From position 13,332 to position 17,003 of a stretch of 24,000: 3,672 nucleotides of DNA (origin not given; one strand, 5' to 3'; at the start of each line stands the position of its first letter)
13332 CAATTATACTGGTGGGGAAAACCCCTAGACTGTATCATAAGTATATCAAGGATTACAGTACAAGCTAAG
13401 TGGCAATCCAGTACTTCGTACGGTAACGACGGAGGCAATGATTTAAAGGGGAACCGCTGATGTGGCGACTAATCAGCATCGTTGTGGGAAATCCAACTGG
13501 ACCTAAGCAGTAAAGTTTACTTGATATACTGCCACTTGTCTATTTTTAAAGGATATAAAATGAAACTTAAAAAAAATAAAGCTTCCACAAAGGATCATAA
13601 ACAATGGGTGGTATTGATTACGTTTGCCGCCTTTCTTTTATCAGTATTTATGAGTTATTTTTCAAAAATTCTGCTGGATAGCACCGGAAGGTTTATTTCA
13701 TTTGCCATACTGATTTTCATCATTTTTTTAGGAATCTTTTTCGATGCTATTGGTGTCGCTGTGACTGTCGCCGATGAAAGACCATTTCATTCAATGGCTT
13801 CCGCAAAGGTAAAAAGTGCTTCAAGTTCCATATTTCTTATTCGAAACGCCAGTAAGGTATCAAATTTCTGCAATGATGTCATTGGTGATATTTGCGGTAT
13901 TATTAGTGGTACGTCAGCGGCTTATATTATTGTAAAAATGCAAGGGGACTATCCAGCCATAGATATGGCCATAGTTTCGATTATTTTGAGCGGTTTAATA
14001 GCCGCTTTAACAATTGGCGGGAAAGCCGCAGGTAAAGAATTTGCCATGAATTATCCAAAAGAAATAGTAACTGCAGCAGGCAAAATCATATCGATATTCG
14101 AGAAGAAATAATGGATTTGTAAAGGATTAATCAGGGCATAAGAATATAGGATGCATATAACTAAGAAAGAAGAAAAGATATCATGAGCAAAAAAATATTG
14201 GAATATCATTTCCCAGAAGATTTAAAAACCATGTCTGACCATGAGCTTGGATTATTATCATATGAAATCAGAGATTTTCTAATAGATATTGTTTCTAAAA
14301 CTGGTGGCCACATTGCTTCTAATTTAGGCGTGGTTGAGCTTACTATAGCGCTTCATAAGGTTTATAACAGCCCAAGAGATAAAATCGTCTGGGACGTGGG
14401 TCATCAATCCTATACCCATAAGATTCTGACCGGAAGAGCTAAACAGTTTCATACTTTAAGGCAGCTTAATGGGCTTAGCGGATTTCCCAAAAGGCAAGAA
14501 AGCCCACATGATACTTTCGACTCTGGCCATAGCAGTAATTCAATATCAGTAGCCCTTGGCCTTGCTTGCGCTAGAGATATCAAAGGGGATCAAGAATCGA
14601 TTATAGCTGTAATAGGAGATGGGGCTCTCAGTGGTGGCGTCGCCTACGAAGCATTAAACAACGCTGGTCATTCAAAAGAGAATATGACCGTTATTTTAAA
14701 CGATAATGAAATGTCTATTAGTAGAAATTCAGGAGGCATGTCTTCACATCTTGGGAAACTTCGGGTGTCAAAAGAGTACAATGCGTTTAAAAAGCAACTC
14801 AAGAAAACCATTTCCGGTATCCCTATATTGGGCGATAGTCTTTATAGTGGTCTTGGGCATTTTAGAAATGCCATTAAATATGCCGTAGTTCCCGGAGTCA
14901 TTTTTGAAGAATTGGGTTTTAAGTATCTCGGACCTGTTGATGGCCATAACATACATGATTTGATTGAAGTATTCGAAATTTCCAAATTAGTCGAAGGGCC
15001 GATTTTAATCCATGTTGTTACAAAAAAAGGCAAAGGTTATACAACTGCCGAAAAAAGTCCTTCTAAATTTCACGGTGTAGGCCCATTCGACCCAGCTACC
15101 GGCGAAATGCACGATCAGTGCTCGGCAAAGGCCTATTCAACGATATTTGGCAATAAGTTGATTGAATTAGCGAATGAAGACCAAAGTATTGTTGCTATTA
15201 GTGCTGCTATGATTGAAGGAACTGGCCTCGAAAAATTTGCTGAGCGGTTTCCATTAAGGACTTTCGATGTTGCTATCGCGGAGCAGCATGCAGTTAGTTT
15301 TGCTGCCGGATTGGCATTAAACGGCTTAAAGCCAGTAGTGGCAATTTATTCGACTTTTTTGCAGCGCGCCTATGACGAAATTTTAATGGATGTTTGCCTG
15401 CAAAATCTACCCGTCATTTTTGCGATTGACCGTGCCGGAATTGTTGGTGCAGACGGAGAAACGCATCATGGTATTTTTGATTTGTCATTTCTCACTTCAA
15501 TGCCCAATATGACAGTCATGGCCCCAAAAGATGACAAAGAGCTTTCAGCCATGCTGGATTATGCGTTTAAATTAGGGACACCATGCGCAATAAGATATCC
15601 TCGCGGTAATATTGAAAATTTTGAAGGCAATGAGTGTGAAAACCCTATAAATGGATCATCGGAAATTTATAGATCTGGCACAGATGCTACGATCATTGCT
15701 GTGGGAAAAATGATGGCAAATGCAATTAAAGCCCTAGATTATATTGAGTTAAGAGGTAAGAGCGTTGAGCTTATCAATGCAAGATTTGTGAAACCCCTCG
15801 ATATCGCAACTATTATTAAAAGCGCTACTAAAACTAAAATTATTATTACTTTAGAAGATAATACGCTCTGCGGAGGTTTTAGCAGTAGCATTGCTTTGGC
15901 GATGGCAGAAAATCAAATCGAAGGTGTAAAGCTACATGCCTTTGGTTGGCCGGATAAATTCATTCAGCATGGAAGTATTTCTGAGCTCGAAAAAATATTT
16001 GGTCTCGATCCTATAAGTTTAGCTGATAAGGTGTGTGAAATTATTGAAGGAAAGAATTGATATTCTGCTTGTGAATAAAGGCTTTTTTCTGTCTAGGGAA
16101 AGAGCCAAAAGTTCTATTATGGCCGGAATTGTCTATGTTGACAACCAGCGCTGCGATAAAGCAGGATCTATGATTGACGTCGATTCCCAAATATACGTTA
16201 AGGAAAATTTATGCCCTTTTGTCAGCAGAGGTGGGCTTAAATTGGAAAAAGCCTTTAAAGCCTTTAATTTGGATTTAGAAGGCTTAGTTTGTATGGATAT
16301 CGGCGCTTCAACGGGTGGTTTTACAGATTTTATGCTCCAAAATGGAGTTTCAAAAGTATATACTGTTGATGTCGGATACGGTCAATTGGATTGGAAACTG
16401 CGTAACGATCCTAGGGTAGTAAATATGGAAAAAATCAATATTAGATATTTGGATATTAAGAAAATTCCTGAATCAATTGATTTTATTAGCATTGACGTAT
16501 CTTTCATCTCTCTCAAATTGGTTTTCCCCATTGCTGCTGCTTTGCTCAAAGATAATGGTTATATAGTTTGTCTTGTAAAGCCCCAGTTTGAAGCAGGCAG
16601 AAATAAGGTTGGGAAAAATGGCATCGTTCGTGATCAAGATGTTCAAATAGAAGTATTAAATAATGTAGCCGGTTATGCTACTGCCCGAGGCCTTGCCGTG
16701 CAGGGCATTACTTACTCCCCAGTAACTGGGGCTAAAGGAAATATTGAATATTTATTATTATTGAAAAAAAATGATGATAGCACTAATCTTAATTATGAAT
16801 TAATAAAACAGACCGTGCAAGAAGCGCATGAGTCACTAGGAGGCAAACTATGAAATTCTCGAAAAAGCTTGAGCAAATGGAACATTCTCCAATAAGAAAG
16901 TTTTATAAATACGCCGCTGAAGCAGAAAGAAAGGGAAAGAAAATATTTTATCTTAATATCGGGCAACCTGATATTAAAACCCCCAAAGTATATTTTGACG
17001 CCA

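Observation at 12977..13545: About 570-nt highly structured non-coding RNA between ispA and a 4-TM protein gene: an OLE RNA locus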

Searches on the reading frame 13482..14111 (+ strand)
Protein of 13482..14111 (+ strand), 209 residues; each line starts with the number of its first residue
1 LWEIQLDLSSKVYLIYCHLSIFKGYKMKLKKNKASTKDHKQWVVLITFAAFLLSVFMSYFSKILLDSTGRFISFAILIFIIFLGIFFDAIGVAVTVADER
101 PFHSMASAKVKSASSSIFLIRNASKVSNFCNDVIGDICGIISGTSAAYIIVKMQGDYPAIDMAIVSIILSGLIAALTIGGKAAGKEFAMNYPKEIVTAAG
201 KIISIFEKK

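Call 4: search_protein_families(library=pfam, proteins=[window:13560-14111:+])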
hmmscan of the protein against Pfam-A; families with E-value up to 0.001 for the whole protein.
window:13560-14111:+ (183 aa): 0 families

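Call 5: search_protein_families(library=ncbifam, proteins=[window:13560-14111:+])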
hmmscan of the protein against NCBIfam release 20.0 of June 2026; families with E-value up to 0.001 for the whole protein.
window:13560-14111:+ (183 aa): 0 families

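Call 12: search_protein_families(library=pfam, proteins=[window:13482-14111:+], max_evalue=1)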
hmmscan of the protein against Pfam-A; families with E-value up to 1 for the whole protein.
window:13482-14111:+ (209 aa): 5 families
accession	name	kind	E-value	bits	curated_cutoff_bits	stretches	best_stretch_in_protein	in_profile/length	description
PF08570.15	DUF1761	-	0.0022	18.7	31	1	25-95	26-95/123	Protein of unknown function (DUF1761)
PF01595.25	CNNM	-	0.0024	18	28.4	1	76-206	2-127/181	Cyclin M transmembrane N-terminal domain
PF16079.10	Phage_holin_5_2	-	0.017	15.8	29.2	1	120-177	12-66/76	Phage holin family Hol44, in holin superfamily V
PF00487.30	FA_desaturase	-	0.081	13.1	29.7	1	20-102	114-194/253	Fatty acid desaturase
PF12280.13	BSMAP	-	0.11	13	25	1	102-155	52-101/197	Brain specific membrane anchored protein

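Call 36: find_homologous_proteins(query=window:13560-14108:+)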
Query window:13560-14108:+ (183 aa): 5306 proteins with E <= 0.001 among 6073 candidates; the best 120 are listed.
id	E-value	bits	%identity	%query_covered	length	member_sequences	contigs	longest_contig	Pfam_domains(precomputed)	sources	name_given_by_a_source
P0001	7.9e-102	356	95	100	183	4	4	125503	-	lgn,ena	-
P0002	2.0e-97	342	90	100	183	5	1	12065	-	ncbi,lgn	-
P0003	5.7e-84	298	79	99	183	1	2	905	-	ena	-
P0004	1.5e-83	297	81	100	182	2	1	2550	-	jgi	jgi:hypothetical protein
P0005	1.6e-80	287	77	100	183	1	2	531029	-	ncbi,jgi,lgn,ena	-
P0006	5.7e-75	269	73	100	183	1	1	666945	-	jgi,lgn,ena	-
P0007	2.0e-69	251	66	99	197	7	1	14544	-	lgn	-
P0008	7.2e-68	246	67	98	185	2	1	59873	-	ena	-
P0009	7.6e-68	246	66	99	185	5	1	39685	-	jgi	jgi:CBS domain containing-hemolysin-like protein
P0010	1.4e-65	238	64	99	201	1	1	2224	-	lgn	-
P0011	2.3e-62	228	62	99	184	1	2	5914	-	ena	-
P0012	2.3e-61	225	63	99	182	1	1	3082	-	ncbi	-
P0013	6.3e-59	217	60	100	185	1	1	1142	-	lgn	-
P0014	2.4e-58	215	60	99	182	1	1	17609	-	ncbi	-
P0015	5.5e-58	214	60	99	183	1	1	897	-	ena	-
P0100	1.2e-51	193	52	98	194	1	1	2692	PF01595.26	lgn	-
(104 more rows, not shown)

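Call 46: find_encoding_contigs(protein=window:13560-14111:+, flank=3000, max_places=3)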
Protein window:13560-14111:+ (183 aa): 3 contigs read that carry it; 2 places shown.
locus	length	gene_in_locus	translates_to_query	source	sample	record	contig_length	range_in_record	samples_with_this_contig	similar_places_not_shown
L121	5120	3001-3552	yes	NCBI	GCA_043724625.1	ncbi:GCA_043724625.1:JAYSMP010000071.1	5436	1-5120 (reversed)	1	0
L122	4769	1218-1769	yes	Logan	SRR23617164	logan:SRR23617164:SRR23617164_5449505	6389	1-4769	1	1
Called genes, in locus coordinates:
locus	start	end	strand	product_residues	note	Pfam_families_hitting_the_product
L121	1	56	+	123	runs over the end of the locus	?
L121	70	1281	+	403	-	PF13742:tRNA_anti_2, PF01336:tRNA_anti-codon (weak), PF02601:Exonuc_VII_L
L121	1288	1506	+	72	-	PF02609:Exonuc_VII_S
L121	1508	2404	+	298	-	PF00348:polyprenyl_synt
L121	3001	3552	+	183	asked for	-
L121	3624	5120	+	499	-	?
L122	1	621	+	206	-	?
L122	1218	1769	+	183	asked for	-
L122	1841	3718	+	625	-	PF13292:DXP_synthase_N, PF00456:Transketolase_N (faint), PF00676:E1_dh (faint), PF02779:Transket_pyr, PF02780:Transketolase_C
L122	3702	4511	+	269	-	PF01479:S4, PF01728:FtsJ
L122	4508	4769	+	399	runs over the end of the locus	PF00155:Aminotran_1_2, PF01041:DegT_DnrJ_EryC1, PF01053:Cys_Met_Meta_PP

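Call 47: list_cluster_members(proteins=[P0001, P0002, P0005])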
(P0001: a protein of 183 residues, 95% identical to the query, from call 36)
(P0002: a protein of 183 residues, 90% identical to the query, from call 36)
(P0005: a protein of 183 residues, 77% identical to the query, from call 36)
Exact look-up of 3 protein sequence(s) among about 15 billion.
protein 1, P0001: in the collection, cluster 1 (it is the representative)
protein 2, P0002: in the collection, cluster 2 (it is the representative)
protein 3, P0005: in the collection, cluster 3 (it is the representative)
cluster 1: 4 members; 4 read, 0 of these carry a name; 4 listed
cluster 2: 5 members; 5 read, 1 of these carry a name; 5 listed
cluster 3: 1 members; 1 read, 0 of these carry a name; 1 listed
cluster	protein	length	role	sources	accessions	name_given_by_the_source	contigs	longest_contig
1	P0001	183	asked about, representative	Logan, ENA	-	-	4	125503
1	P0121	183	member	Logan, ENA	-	-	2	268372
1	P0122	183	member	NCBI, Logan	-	-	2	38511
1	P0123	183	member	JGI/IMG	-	-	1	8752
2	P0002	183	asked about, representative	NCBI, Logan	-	-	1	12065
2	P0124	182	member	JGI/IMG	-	Mg2+/Co2+ transporter CorB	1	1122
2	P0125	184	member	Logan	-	-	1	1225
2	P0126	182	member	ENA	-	-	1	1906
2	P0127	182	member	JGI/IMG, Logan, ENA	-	-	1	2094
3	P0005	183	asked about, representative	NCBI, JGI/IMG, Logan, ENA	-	-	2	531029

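Call 48: predict_structure(alignment_id=A2)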
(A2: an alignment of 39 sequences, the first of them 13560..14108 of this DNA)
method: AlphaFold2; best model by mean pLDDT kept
length: 183 residues; sequences in the alignment: 39
mean_pLDDT: 67.6   pTM: 0.55
mean pLDDT of the five models: 67.6, 65.9, 61.0, 57.7, 50.8
residues with pLDDT >= 90: 0; 70-90: 95; 50-70: 66; < 50: 22
segments of 3 or more residues with pLDDT < 50: 1-8, 73-84
pLDDT, mean of each block of 10 residues (from residue 1): 44 70 74 67 71 80 71 46 50 60 70 75 74 71 82 78 72 67 52
secondary structure, 60 per line:
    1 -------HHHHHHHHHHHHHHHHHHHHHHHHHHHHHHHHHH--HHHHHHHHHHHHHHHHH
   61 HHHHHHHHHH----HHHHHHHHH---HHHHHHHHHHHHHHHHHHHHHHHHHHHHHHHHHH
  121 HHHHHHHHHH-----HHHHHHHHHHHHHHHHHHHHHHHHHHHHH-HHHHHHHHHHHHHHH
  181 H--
elements in order: H8-41 H44-70 H75-83 H87-130 H136-164 H166-181

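Call 51: search_solved_structures(query=A2, max_evalue=1)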
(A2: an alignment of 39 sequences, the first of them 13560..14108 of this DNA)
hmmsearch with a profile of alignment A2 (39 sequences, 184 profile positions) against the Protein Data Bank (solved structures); distinct sequences matched with E-value up to 1: 2.
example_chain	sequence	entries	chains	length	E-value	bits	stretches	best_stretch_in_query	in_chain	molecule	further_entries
4ny0_D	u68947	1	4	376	0.35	13.9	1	69-126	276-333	Focal adhesion kinase 1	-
9egp_A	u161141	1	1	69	0.51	13.3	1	41-91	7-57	Geopilin domain 1 protein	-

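Call 52: fold_search(model_id=the predicted structure, library=pdb)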
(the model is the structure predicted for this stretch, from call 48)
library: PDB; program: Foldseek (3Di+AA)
matches with E <= 10: 91; with E <= 0.001: 0
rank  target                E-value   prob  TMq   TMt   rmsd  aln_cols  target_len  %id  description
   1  7m1t_A                1.1e-01  1.00  0.52  0.32   5.5       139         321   16  Crystal structure of an archaeal CNNM, MtCorB, with C-terminal deletion in complex with Mg2+-ATP (released 2021-06-16)
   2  7m1t_B                1.9e-01  0.98  0.43  0.27   7.3       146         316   16  Crystal structure of an archaeal CNNM, MtCorB, with C-terminal deletion in complex with Mg2+-ATP (released 2021-06-16)
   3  7m1u_A                2.1e-01  1.00  0.51  0.32   5.7       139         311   17  Crystal structure of an archaeal CNNM, MtCorB, R235L mutant with C-terminal deletion (released 2021-06-16)
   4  7m1u_B                4.4e-01  0.99  0.52  0.34   5.0       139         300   16  Crystal structure of an archaeal CNNM, MtCorB, R235L mutant with C-terminal deletion (released 2021-06-16)
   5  8a1g_C                1.3e+00  0.13  0.21  0.21  17.0       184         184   13  Structure of the SNX1-SNX5 complex (released 2023-06-14)
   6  6uuj_B                2.2e+00  0.13  0.27  0.29  18.4       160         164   14  Structure of PE5-PPE4-EspG3 complex from the type VII (ESX-3) secretion system, space group P212121 (released 2020-01-29)
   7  4hks_A                2.4e+00  0.15  0.25  0.27  15.3       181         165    8  Calcium release-activated calcium (CRAC) channel ORAI, K163W mutant (released 2012-11-28)
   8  4hkr_A                2.5e+00  0.21  0.29  0.31  15.3       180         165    9  Calcium release-activated calcium (CRAC) channel ORAI (released 2012-11-28)
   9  6uuj_E                2.8e+00  0.12  0.27  0.30  18.4       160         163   14  Structure of PE5-PPE4-EspG3 complex from the type VII (ESX-3) secretion system, space group P212121 (released 2020-01-29)
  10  6cp3_X                2.8e+00  0.09  0.22  0.20  13.1       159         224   18  Monomer yeast ATP synthase (F1Fo) reconstituted in nanodisc with inhibitor of oligomycin bound. (released 2018-04-11)
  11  5b04_B                2.9e+00  0.09  0.16  0.10  18.5        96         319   11  Crystal structure of the eukaryotic translation initiation factor 2B from Schizosaccharomyces pombe (released 2016-02-24)
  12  8auw_C                3.1e+00  0.18  0.33  0.36  11.7       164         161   12  Cryo-EM structure of human BIRC6 in complex with SMAC. (released 2023-02-15)
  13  4hkr_B                3.6e+00  0.12  0.24  0.26  12.8       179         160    9  Calcium release-activated calcium (CRAC) channel ORAI (released 2012-11-28)
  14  8xej_X                3.6e+00  0.08  0.20  0.12  14.8       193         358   14  Cryo-EM structure of human XKR8-basigin complex in lipid nanodisc (released 2024-02-28)
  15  4o7g_A                3.7e+00  0.15  0.33  0.30  15.3       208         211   10  Crystal Structure of Ascorbate-bound Cytochrome b561, crystal soaked in 1 M L-ascorbate for 40 minutes (released 2014-02-05)
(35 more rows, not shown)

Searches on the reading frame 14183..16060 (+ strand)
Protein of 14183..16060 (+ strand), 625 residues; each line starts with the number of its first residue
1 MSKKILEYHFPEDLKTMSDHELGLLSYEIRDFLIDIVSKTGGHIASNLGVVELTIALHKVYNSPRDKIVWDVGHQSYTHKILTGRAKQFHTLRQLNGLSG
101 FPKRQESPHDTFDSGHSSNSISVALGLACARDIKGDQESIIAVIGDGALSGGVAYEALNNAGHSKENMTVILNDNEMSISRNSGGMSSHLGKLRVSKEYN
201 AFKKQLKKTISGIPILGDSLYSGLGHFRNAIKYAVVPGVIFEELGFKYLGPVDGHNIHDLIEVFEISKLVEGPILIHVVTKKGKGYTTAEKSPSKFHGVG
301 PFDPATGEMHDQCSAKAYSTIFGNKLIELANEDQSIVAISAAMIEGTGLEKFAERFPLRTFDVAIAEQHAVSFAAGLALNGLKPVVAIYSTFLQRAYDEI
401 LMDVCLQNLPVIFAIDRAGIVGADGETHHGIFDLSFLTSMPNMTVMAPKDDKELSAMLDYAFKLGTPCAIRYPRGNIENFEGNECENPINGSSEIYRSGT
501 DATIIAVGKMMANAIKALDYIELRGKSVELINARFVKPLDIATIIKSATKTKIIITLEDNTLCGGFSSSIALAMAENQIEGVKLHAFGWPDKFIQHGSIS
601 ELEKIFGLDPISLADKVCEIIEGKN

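Call 4: search_protein_families(library=pfam, proteins=[window:14183-16060:+])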
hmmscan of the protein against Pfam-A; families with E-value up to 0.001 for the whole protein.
window:14183-16060:+ (625 aa): 5 families
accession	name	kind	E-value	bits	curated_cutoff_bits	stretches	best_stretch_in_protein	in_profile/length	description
PF13292.11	DXP_synthase_N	-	3.3e-118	394.3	21.2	1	9-280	5-274/274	1-deoxy-D-xylulose-5-phosphate synthase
PF02779.29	Transket_pyr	-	6.9e-46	156.5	27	1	316-477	3-172/174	Transketolase, pyrimidine binding domain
PF02780.25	Transketolase_C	-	8.8e-26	90.7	25.9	1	492-610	2-121/124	Transketolase, C-terminal domain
PF00456.26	Transketolase_N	-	4.2e-06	26.4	22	1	29-184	9-192/334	Transketolase, thiamine diphosphate binding domain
PF00676.26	E1_dh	-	2.4e-05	23.9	22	1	118-180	104-166/300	Dehydrogenase E1 component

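Call 5: search_protein_families(library=ncbifam, proteins=[window:14183-16060:+])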
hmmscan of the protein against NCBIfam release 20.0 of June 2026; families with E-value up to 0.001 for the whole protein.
window:14183-16060:+ (625 aa): 12 families
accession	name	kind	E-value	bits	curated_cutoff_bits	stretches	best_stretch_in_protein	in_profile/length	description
TIGR00204.1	dxs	equivalog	2.4e-242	805.9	465.95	1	8-620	4-614/616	1-deoxy-D-xylulose-5-phosphate synthase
NF003933.0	PRK05444.2-2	equivalog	4.5e-183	610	395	1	7-618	10-602/606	1-deoxy-D-xylulose-5-phosphate synthase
NF008968.0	PRK12315.1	subfamily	7.7e-162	539.5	510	2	239-621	202-581/582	1-deoxy-D-xylulose-5-phosphate synthase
NF004559.0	PRK05899.2-5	equivalog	3.7e-62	210.5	488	2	312-622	314-625/627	transketolase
NF004556.0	PRK05899.2-2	equivalog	2.7e-35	121.8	575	1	316-621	322-638/639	transketolase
NF004558.0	PRK05899.2-4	equivalog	4.3e-20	71.6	788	1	359-560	392-599/651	transketolase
NF006667.0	PRK09212.1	subfamily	1.6e-19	70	321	1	349-579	45-281/327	pyruvate dehydrogenase complex E1 component subunit beta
TIGR00232.1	tktlase_bact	equivalog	2e-19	69.4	682.25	1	361-532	399-573/654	transketolase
NF008854.0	PRK11892.1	equivalog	6.8e-19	67.9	454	1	349-577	183-418/464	pyruvate dehydrogenase complex E1 component subunit beta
TIGR03181.1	PDH_E1_alph_x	equivalog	1.4e-09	37.3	411.35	1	120-181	127-188/341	pyruvate dehydrogenase (acetyl-transferring) E1 component subunit alpha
TIGR03182.1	PDH_E1_alph_y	equivalog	1.4e-06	27.5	393.85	1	118-181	113-176/315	pyruvate dehydrogenase (acetyl-transferring) E1 component subunit alpha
TIGR03336.1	IOR_alpha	equivalog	0.00012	20.6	650.9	0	119-177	407-460/595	indolepyruvate ferredoxin oxidoreductase subunit alpha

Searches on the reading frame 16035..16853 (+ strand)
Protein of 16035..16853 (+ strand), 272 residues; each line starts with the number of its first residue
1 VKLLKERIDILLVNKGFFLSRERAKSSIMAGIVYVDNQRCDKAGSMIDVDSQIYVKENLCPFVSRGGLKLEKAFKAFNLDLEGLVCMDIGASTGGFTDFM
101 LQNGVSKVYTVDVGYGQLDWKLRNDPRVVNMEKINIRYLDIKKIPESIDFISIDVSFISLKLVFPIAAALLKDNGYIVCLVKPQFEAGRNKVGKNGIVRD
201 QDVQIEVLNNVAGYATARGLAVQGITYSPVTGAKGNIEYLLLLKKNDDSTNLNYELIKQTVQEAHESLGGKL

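Call 4: search_protein_families(library=pfam, proteins=[window:16035-16853:+])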
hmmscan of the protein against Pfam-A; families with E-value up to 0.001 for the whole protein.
window:16035-16853:+ (272 aa): 2 families
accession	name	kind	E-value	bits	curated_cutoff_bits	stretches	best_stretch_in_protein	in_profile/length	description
PF01728.25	FtsJ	-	7.3e-42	143.8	24.1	1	62-244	1-180/181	FtsJ-like methyltransferase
PF01479.30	S4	-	6.1e-09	35.9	22.8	1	6-53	1-48/48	S4 domain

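Call 5: search_protein_families(library=ncbifam, proteins=[window:16035-16853:+])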
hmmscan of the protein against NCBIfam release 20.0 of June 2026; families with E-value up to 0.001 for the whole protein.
window:16035-16853:+ (272 aa): 2 families
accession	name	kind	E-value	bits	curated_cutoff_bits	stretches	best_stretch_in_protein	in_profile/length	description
TIGR00478.1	tly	subfamily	6.2e-76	254.7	185.8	1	7-238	1-228/228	TlyA family rRNA (cytidine-2'-O)-methyltransferase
NF049952.1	23rRNACMtaseTlyA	equivalog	4.5e-54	183.4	250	1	7-245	2-236/236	23S rRNA (cytidine-2'-O)-methyltransferase TlyA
